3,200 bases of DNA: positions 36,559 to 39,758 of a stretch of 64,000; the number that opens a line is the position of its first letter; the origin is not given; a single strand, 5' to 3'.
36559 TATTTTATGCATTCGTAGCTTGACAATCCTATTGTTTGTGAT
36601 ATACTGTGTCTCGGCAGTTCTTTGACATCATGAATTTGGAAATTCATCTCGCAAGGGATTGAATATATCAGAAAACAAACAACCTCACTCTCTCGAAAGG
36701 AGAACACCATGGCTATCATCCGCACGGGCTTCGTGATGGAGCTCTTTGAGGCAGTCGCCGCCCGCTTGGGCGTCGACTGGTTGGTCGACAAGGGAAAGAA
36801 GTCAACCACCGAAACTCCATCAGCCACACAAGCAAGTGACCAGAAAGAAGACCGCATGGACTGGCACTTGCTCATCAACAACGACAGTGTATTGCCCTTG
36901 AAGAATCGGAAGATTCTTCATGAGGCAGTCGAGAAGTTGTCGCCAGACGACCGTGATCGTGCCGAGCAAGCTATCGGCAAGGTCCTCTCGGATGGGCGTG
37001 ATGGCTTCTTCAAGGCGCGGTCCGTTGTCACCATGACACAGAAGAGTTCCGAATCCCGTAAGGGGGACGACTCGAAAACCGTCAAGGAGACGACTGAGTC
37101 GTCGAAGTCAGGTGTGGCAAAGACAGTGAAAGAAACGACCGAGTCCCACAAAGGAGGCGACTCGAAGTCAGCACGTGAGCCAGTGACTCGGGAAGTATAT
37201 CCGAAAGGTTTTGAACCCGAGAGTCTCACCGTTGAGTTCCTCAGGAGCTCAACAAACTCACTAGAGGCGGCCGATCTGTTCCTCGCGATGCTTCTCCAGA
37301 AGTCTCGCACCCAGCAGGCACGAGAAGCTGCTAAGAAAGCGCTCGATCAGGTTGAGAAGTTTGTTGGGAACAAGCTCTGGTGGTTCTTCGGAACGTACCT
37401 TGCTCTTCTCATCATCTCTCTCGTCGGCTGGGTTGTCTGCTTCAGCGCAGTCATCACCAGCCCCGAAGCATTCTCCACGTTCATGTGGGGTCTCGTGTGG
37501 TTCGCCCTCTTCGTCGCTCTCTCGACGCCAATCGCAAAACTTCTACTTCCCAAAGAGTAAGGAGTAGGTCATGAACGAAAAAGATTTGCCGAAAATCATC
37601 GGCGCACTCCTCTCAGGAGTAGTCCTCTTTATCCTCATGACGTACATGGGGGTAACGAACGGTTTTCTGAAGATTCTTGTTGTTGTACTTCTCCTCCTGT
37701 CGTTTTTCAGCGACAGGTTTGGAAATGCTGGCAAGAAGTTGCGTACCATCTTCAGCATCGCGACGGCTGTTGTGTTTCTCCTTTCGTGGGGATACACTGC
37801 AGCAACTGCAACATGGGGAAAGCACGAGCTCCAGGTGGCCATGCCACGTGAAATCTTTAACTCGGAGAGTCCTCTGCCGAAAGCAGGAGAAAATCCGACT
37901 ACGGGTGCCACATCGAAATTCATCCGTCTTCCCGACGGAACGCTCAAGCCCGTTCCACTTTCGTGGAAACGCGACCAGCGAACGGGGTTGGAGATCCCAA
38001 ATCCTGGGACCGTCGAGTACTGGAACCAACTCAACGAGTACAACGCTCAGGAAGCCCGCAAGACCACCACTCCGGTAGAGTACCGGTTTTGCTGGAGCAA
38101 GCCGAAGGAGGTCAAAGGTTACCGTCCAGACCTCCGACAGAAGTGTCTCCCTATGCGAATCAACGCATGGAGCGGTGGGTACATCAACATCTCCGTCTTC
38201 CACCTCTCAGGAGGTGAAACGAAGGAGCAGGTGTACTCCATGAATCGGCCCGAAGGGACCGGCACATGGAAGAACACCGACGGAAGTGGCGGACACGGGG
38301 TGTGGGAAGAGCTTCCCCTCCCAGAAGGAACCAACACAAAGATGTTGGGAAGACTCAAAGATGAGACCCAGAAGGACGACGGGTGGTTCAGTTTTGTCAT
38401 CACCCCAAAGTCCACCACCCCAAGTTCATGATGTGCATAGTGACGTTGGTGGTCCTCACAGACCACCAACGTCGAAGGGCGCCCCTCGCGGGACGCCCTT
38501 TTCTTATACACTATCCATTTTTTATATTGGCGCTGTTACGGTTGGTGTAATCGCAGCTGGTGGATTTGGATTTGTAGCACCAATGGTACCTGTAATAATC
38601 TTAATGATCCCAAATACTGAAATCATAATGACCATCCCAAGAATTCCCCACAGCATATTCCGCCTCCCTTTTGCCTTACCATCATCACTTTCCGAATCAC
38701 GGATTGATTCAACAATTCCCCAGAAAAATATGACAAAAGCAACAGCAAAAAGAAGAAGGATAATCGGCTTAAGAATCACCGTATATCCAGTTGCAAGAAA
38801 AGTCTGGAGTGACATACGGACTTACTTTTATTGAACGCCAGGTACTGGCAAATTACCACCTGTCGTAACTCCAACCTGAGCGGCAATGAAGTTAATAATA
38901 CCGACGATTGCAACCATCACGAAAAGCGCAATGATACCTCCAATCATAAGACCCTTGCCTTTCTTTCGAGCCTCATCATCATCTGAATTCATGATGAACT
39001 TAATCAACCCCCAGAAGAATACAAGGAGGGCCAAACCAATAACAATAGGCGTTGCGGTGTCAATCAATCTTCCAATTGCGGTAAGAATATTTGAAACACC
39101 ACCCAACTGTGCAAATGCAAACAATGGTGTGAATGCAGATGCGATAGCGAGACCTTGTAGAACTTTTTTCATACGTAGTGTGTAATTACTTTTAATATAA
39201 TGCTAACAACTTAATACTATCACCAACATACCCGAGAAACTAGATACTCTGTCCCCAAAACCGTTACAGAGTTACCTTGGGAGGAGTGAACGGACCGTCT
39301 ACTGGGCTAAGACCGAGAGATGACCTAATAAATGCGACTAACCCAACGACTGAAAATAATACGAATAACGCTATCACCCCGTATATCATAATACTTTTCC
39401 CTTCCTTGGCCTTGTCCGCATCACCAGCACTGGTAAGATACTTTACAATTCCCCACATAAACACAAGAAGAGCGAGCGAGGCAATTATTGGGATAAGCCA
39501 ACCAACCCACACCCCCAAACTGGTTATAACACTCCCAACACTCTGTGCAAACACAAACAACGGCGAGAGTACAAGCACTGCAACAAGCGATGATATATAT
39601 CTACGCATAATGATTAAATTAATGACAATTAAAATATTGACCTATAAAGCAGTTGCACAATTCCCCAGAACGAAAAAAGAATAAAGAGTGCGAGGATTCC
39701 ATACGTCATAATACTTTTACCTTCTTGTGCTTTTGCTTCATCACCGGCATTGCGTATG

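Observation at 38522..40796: Six tandem paralogs of small two-helix pilin-like proteins next to a membrane-anchored solute-binding protein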

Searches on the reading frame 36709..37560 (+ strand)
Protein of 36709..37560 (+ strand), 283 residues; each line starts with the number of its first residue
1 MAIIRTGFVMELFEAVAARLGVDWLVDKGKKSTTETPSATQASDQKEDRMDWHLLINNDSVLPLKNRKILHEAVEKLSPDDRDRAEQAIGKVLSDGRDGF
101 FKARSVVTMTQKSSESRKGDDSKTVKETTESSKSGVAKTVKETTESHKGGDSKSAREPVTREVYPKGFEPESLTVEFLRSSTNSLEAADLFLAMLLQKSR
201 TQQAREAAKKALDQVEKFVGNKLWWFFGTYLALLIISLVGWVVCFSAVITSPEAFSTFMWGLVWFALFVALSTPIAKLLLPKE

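Call 3: search_protein_families(library=pfam, proteins=[window:36709-37560:+], max_evalue=1)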
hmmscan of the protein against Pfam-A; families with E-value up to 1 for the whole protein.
window:36709-37560:+ (283 aa): 3 families
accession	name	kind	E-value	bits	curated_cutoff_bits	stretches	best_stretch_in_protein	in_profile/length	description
PF13273.12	DUF4064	-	0.016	15.9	32.1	1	194-243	29-80/102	Protein of unknown function (DUF4064)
PF23956.1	DUF7285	-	0.19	12.8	27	0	79-176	22-110/112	Family of unknown function (DUF7285)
PF20556.3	DUF6768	-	0.26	11.4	27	1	198-272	15-89/123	Family of unknown function (DUF6768)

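Call 4: search_protein_families(library=ncbifam, proteins=[window:36709-37560:+], max_evalue=1)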
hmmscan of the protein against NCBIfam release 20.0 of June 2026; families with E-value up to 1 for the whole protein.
window:36709-37560:+ (283 aa): 3 families
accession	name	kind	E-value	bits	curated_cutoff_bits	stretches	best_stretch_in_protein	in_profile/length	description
NF041422.1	VirB10_subf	subfamily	0.0036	16.9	400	1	8-161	60-206/404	VirB10/TraB/TrbI family type IV secretion system protein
NF033544.1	transpos_IS1249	exception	0.035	13.2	300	1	120-203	277-358/382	IS1249 family transposase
NF058603.1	SCO2097_fam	equivalog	0.12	12.7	110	1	184-250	17-81/129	SCO2097 family morphological protein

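Call 67: search_protein_families(library=ncbifam, proteins=[window:36709-37560:+], max_evalue=0.01)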
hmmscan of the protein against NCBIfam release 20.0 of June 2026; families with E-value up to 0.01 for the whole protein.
window:36709-37560:+ (283 aa): 1 family
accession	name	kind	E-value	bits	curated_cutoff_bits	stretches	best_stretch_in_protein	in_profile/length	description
NF041422.1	VirB10_subf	subfamily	0.0036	16.9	400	0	8-161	60-206/404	VirB10/TraB/TrbI family type IV secretion system protein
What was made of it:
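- Tried and rejected: The neighbouring + strand ORF 36709-37560 scored 16.9 bits against a cut-off of 400 (calls 4, 67).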

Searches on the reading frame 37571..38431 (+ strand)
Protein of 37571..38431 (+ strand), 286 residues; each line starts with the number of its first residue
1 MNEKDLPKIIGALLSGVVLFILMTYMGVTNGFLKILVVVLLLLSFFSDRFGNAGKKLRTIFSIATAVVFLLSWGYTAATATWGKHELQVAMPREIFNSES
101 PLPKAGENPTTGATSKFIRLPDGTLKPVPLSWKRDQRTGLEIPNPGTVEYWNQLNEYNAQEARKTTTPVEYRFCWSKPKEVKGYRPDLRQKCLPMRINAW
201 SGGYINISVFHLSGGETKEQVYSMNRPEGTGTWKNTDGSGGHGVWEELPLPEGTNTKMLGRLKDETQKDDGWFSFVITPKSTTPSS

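Call 3: search_protein_families(library=pfam, proteins=[window:37571-38431:+], max_evalue=1)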
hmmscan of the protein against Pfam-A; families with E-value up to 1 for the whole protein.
window:37571-38431:+ (286 aa): 1 family
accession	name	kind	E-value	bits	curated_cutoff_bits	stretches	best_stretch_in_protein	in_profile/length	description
PF02253.21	PLA1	-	0.17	11.9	27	1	181-249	99-168/257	Phospholipase A1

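Call 4: search_protein_families(library=ncbifam, proteins=[window:37571-38431:+], max_evalue=1)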
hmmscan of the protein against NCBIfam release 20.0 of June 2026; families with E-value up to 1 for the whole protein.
window:37571-38431:+ (286 aa): 0 families

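Call 67: search_protein_families(library=ncbifam, proteins=[window:37571-38431:+], max_evalue=0.01)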
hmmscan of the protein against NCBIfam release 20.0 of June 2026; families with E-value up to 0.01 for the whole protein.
window:37571-38431:+ (286 aa): 0 families

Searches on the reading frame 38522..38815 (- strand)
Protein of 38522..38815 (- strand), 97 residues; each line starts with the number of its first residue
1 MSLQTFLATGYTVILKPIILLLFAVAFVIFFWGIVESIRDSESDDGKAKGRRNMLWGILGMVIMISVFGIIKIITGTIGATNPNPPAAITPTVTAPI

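Call 3: search_protein_families(library=pfam, proteins=[window:38522-38815:-], max_evalue=1)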
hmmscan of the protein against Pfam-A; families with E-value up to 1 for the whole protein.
window:38522-38815:- (97 aa): 6 families
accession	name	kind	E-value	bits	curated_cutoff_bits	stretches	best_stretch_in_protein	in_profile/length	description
PF18895.5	T4SS_pilin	-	8.8e-05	23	26.6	1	14-73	12-70/71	Type IV secretion system pilin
PF05425.18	CopD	-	0.018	15.8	32.1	1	4-71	34-102/105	Copper resistance protein D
PF06664.17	WLS-like_TM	-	0.024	14.4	28.3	1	9-73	68-207/247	Wntless-like, transmembrane domain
PF19484.4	DUF6020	-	0.073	11.8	28.3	1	22-65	269-312/604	Family of unknown function (DUF6020)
PF00335.26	Tetraspanin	-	0.19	11.8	32.1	1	11-74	3-69/225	Tetraspanin family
PF20990.2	DUF2207_C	-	0.45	10.6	33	1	15-81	138-192/247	Predicted membrane protein (DUF2207) C-terminal domain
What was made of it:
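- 38522..38815 (-): P6, a leaderless pilin-like protein, 97 aa, last gene of the array. It scores 23.0 bits on PF18895, below the cut-off (call 3).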

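Call 4: search_protein_families(library=ncbifam, proteins=[window:38522-38815:-], max_evalue=1)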
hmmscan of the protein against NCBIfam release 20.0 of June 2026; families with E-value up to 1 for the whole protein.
window:38522-38815:- (97 aa): 4 families
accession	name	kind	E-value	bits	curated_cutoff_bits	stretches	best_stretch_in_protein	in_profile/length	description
NF045849.1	ICE_MMCAP2_0565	equivalog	3.5e-06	26.6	40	1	14-78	16-80/80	Mbov_0395 family pilin-like conjugal transfer protein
NF037996.1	B-4DMT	subfamily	0.0021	17.9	100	1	19-78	38-97/139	B-4DMT family transporter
NF040945.1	CCC_membrane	equivalog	0.13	12.6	65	1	54-81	6-32/99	CCC motif membrane protein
TIGR03943.1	TIGR03943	equivalog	0.14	11.5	88.8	1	19-68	14-71/221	TIGR03943 family putative permease subunit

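Call 97: search_protein_families(library=pfam, alignment_id=A5, max_evalue=0.001)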
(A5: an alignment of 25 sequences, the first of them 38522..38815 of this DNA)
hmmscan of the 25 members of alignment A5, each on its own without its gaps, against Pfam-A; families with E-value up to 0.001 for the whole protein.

A. member 1, window:38522-38815:- (97 aa): 1 family
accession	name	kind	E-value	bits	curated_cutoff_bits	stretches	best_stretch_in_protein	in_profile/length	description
PF18895.5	T4SS_pilin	-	8.8e-05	23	26.6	1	14-73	12-70/71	Type IV secretion system pilin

B. families by the number of members that match (of 25 scanned): 2 families
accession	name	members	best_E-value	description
PF18895.5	T4SS_pilin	24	1.5e-10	Type IV secretion system pilin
PF03994.20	DUF350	1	0.00029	Domain of Unknown Function (DUF350)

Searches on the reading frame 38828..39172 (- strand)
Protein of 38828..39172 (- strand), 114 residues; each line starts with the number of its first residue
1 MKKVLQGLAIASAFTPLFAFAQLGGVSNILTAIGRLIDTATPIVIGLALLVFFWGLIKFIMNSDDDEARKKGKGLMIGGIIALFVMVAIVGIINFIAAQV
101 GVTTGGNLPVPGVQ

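Call 3: search_protein_families(library=pfam, proteins=[window:38828-39172:-], max_evalue=1)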
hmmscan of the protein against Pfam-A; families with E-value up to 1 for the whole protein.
window:38828-39172:- (114 aa): 5 families
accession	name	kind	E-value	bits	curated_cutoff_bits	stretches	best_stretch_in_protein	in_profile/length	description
PF18895.5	T4SS_pilin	-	5.9e-10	39.5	26.6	1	26-96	2-71/71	Type IV secretion system pilin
PF20176.3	DUF6541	-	0.014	14.1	29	1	10-96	21-110/646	Family of unknown function (DUF6541)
PF16962.11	ABC_export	-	0.018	14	29.7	1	10-91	122-202/531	Putative ABC exporter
PF24284.1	DUF7472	-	0.048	14.3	27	1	46-92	15-61/65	Family of unknown function (DUF7472)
PF04277.18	OAD_gamma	-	0.92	10.7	27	0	45-71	16-42/76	Oxaloacetate decarboxylase, gamma chain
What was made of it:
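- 38828..39172 (-): P5, a core-class pilin, 114 aa. It is the best conserved of the six and is preceded by the only long gap (91 nt). It scores 39.5 bits on PF18895 (call 3).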

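Call 4: search_protein_families(library=ncbifam, proteins=[window:38828-39172:-], max_evalue=1)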
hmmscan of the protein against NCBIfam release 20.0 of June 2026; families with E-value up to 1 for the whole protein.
window:38828-39172:- (114 aa): 4 families
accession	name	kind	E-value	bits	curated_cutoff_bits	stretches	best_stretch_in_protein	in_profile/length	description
NF045849.1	ICE_MMCAP2_0565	equivalog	5.3e-06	26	40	1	28-99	8-79/80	Mbov_0395 family pilin-like conjugal transfer protein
NF045890.1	conj_pls20_p028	equivalog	0.00024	20.1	150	1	28-98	57-122/377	pLS20_p028 family conjugation system transmembrane protein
TIGR00910.1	2A0307_GadC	equivalog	0.086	11.4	673.5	1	6-98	95-183/511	glutamate/gamma-aminobutyrate antiporter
NF033802.1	AimP_fam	subfamily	0.42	10.9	35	1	1-22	1-22/43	lysogeny pheromone AimP family peptide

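Call 43: search_solved_structures(query=A2, max_evalue=10, show_alignments=2)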
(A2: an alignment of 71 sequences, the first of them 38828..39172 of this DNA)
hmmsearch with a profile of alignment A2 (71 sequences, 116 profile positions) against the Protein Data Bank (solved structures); distinct sequences matched with E-value up to 10: 11.
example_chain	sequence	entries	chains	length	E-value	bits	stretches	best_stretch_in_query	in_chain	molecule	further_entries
9hmf_O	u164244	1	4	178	0.004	20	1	64-112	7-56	Flagellar protein FliL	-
8cw4_1A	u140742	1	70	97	0.042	16.7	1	7-56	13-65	Conjugal transfer protein TraM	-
6mit_G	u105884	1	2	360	0.36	13.7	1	72-98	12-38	Lipopolysaccharide export system permease protein LptG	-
6mhu_G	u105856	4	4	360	0.37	13.7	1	72-98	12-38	Lipopolysaccharide export system permease protein LptG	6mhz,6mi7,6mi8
6s8g_G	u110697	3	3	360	0.37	13.7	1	72-98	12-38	Inner membrane protein yjgQ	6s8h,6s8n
5l75_G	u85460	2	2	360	0.83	12.5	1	72-98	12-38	FIG000906: Predicted Permease | LPS export ABC transporter permease LptG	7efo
9ejc_E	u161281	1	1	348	1.4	11.9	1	35-87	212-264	viral G-protein coupled receptor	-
8w1a_A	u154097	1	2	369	1.4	11.8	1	35-87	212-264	viral G-protein coupled receptor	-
9t5t_Z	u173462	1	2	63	4.4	10.2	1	47-96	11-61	Photosystem II reaction center protein Z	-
7vsi_A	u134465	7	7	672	4.4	10.2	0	6-57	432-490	Sodium/glucose cotransporter 2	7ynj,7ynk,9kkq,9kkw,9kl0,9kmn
8hb0_A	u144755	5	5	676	4.5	10.2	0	6-57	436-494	Sodium/glucose cotransporter 2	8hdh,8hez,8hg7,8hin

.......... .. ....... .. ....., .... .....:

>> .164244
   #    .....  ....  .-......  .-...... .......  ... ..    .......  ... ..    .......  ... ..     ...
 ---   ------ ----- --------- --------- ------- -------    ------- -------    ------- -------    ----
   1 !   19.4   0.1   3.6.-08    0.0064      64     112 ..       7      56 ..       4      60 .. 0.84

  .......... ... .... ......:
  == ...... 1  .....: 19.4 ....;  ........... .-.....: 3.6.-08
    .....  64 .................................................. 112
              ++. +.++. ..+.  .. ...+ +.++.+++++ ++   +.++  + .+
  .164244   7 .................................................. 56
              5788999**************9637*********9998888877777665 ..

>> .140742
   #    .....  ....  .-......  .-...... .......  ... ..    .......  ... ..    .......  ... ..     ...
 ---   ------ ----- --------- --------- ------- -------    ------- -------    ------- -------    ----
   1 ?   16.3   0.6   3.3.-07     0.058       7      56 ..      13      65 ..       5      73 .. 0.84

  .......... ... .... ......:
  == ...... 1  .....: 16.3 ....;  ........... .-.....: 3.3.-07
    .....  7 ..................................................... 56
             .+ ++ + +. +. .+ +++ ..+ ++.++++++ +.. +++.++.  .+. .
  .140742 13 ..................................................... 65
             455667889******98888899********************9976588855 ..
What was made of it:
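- Closest known: VirB2. Same: There is a marginal profile hit to TraM, 8cw4 (call 43).
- The PDB sequence-profile search gives only a marginal TraM (pKM101) hit, E 0.042 (call 43).
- Tried and rejected: The core profile gave only a marginal TraM hit, ranked below a spurious FliL hit (call 43).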

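Call 47: predict_structure(alignment_id=A2)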
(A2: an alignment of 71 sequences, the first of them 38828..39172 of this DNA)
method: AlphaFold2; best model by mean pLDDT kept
length: 114 residues; sequences in the alignment: 71
mean_pLDDT: 77.3   pTM: 0.44
mean pLDDT of the five models: 77.3, 76.0, 72.8, 70.9, 68.4
residues with pLDDT >= 90: 22; 70-90: 51; 50-70: 41; < 50: 0
segments of 3 or more residues with pLDDT < 50: none
pLDDT, mean of each block of 10 residues (from residue 1): 62 63 60 82 91 88 83 88 92 87 61 59
secondary structure, 60 per line:
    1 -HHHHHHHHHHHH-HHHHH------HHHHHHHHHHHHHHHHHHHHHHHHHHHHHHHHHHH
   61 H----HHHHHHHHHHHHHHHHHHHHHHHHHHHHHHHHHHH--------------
elements in order: H2-13 H15-19 H26-61 H66-100
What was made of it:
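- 38828..39172 (-): The AF2 model is a helical hairpin (call 47).
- Checked: The AF2 model of P5 has helices at 26-61 and 66-100, with pLDDT 82-92 in the helices (call 47).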

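Call 50: fold_search(model_id=the predicted structure, library=pdb)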
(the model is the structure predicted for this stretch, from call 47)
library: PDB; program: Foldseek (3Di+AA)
matches with E <= 10: 43; with E <= 0.001: 0
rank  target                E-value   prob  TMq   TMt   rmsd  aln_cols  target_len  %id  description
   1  8vjn_B                1.9e+00  0.75  0.33  0.68   1.4        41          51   17  Myxococcus xanthus encapsulin cargo protein EncD in complex with flavin mononucleotide (released 2024-05-08)
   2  8a22_BD               3.5e+00  0.06  0.26  0.13  19.0       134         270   13  Structure of the mitochondrial ribosome from Polytomella magna (released 2022-11-16)
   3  8f76_A                4.3e+00  0.21  0.30  0.14   5.8        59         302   14  Human olfactory receptor OR51E2 bound to propionate in complex with miniGs399 (released 2023-03-22)
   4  8vjn_A                4.6e+00  0.41  0.34  0.68   1.4        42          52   17  Myxococcus xanthus encapsulin cargo protein EncD in complex with flavin mononucleotide (released 2024-05-08)
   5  5jje_B                5.0e+00  0.12  0.32  0.51   4.9        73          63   29  Structure of the SRII/HtrII Complex in I212121 space group ("U" shape) (released 2017-02-15)
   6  9lkb_R                5.3e+00  0.09  0.30  0.14  10.9        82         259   16  Cryo-EM structure of the receptor of PL45-Olfr110-Gs complex (released 2026-01-21)
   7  3m1c_B                5.3e+00  0.08  0.23  0.19  11.1        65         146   12  Crystal structure of the conserved herpesvirus fusion regulator complex gH-gL (released 2010-07-07)
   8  7mq1_A                5.7e+00  0.11  0.33  0.44   6.4        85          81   18  C9A Streptococcus pneumoniae CstR in the reduced state, space group C2 (released 2022-03-09)
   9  9lp2_F                6.1e+00  0.23  0.27  0.45   1.7        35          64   28  Crystal structure of de novo designed amantadine induced heterodimer dAID23.4 (released 2025-12-17)
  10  4gcz_B                6.1e+00  0.08  0.28  0.11  13.1        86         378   19  Structure of a blue-light photoreceptor (released 2013-06-19)
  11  6uwf                  6.5e+00  0.25  0.28  0.08   1.7        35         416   28  GltPh in complex with L-aspartate and sodium ions in outward-facing state (released 2020-06-03)
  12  2nwl_C                7.5e+00  0.21  0.28  0.08   1.7        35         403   28  Crystal structure of GltPh in complex with L-Asp (released 2007-02-27)
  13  6x17_A                7.5e+00  0.18  0.18  0.05   1.5        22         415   32  Outward-facing state of the glutamate transporter homologue GltPh in complex with TBOA (released 2020-11-18)
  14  7mq1_C                7.5e+00  0.09  0.33  0.43   6.3        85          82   18  C9A Streptococcus pneumoniae CstR in the reduced state, space group C2 (released 2022-03-09)
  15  4gcz_A                7.5e+00  0.06  0.26  0.10  14.4        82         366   16  Structure of a blue-light photoreceptor (released 2013-06-19)
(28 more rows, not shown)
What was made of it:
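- Foldseek of the hairpin model finds nothing below E=1 (call 50). Fold search is uninformative (call 50).
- Tried and rejected: A helical hairpin is too simple to discriminate (call 50).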

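Call 84: search_protein_representatives(alignment_id=A2)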
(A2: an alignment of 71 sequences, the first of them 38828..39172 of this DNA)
Query: 71 sequences, 116 profile positions. Proteins with E-value up to 0.001 (for the whole library): 19128; up to 1e-10: 7374; up to 1e-30: 166. The best 150 are listed.
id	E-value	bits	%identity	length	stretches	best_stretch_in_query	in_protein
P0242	2.2e-71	253.0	-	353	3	5-112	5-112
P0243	7.3e-71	251.4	-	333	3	1-114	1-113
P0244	6.3e-67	238.7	-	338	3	9-109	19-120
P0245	8.3e-63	225.4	-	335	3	2-105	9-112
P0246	2.1e-58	211.2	-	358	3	15-107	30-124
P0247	1.4e-56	205.3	-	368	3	20-109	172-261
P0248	1.6e-55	201.9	-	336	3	36-105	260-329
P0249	2.7e-55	201.1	-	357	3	2-105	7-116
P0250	6.1e-55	200.0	-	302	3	35-106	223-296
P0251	5.7e-54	196.9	-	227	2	9-114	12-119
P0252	9.5e-53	192.9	-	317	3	14-107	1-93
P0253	5.5e-52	190.5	-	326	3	15-108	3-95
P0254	1.6e-50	185.7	-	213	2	1-106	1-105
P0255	3.0e-47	175.2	-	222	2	1-109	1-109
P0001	8.2e-46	170.6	-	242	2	1-100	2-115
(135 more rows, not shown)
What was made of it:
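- A profile of the family finds 19,128 cluster representatives at E<=1e-3 (call 84).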

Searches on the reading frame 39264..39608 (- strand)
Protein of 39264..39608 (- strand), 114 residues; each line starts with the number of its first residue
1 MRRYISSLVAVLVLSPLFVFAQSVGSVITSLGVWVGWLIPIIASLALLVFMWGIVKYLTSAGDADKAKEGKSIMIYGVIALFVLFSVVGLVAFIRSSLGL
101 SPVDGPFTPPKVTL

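Call 3: search_protein_families(library=pfam, proteins=[window:39264-39608:-], max_evalue=1)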
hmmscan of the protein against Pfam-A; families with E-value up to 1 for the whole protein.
window:39264-39608:- (114 aa): 5 families
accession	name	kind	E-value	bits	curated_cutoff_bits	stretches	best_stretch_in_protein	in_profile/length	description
PF18895.5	T4SS_pilin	-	9.9e-10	38.8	26.6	1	23-94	4-71/71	Type IV secretion system pilin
PF10192.15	GPR180-TMEM145_TM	-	0.0019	18.3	23.7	1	20-93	126-198/224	GPR180/TMEM145, transmembrane domain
PF09933.14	DUF2165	-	0.014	15.9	24.9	1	37-88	65-117/157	Predicted small integral membrane protein (DUF2165)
PF05987.18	DUF898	-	0.2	11.1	28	1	21-95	174-246/336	Bacterial protein of unknown function (DUF898)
PF13567.11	DUF4131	-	0.81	9.8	31.6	1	11-80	14-74/165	Domain of unknown function (DUF4131)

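Call 4: search_protein_families(library=ncbifam, proteins=[window:39264-39608:-], max_evalue=1)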
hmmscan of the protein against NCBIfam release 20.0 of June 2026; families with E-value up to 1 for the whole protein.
window:39264-39608:- (114 aa): 6 families
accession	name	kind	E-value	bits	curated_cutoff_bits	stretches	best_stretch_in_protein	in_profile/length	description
NF045849.1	ICE_MMCAP2_0565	equivalog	0.0003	20.4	40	1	26-95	8-77/80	Mbov_0395 family pilin-like conjugal transfer protein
TIGR03927.1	T7SS_EssA_Firm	equivalog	0.042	13.7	32.45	1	63-95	115-147/151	type VII secretion protein EssA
NF046054.1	memb_MPN527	equivalog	0.13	12.3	80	1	4-94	47-137/211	MPN527 family putative ECF transporter permease subunit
NF002593.0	PRK02251.1-2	equivalog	0.32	10.6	141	1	35-72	100-137/157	cell division protein CrgA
NF047413.1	heterocyst_PatX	equivalog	0.4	11.5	30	1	1-26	1-26/69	heterocyst-inhibiting protein PatX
NF006283.1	PRK08455.1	equivalog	0.9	9.1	187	0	38-68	20-50/182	flagellar basal body-associated protein FliL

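Call 12: find_encoding_contigs(protein=window:39264-39608:-, flank=10000, max_places=6)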
Protein window:39264-39608:- (114 aa): no gene with exactly this product is on record in the collection.
